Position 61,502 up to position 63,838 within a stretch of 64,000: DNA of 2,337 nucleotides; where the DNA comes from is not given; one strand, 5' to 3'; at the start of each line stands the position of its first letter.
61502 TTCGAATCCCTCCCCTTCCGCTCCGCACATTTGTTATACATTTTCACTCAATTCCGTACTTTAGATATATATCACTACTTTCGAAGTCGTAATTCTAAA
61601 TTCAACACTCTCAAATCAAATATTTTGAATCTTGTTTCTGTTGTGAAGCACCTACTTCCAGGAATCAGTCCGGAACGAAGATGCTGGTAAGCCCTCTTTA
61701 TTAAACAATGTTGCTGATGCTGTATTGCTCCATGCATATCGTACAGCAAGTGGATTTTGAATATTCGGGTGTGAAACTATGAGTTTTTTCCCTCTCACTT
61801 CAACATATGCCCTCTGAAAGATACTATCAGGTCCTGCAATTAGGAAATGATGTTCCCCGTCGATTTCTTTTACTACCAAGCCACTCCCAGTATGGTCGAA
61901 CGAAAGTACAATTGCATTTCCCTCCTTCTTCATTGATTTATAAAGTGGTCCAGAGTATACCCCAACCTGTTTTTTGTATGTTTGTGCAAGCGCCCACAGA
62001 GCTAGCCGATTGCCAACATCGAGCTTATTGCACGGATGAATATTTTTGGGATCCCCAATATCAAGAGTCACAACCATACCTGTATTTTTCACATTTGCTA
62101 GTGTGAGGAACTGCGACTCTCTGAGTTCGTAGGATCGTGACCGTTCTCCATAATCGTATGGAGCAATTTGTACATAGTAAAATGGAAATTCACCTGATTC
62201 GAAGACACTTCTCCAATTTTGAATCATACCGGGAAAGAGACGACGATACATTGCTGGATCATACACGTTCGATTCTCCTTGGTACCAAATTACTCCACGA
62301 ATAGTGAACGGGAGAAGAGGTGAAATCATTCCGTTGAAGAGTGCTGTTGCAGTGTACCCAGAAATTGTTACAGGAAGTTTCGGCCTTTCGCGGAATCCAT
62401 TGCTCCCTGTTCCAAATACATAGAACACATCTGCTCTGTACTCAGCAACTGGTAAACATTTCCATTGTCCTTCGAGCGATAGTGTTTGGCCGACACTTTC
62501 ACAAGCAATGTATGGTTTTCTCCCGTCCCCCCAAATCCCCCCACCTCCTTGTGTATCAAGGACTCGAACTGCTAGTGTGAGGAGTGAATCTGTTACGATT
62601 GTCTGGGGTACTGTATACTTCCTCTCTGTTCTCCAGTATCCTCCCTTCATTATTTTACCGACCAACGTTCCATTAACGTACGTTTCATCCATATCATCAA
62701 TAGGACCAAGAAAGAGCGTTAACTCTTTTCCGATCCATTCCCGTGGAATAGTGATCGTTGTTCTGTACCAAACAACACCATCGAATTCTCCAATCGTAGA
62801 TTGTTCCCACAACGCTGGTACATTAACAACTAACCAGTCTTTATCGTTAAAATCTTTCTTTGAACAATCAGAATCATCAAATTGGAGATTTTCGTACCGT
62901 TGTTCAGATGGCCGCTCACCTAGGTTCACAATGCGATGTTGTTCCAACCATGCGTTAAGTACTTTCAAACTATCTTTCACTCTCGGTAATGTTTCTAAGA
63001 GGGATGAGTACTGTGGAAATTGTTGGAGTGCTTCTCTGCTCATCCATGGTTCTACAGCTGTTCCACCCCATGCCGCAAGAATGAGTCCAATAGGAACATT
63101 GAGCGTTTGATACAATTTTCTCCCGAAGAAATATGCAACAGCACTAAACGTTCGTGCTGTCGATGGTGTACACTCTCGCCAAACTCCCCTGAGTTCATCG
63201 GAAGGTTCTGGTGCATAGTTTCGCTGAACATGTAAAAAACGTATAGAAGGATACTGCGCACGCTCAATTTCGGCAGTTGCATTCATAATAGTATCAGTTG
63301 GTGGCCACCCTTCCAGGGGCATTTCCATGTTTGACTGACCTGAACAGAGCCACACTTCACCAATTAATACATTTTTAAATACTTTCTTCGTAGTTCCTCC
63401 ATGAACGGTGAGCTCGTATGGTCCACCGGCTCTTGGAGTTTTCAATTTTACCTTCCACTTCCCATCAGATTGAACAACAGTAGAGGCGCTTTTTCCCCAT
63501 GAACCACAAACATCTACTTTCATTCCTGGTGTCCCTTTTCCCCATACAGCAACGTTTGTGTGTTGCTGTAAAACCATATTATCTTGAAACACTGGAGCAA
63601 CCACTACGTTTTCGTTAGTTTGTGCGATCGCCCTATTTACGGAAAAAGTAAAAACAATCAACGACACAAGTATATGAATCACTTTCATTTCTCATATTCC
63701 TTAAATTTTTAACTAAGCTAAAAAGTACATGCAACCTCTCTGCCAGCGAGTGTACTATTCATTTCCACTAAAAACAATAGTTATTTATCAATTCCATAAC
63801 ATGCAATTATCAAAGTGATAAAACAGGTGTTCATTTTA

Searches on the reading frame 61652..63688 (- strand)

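Call 74: search_protein_families(library=pfam, proteins=[window:61652-63688:-], max_evalue=0.00001)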
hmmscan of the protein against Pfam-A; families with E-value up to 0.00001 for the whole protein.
window:61652-63688:- (678 aa): 2 families
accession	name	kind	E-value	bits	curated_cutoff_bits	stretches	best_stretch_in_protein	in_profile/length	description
PF03629.24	SASA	-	3.4e-18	66.5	24.8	2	462-552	119-208/226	Carbohydrate esterase, sialic acid-specific acetylesterase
PF02837.24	Glyco_hydro_2_N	-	2e-07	31.5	28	1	285-378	46-135/169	Glycosyl hydrolases family 2, sugar binding domain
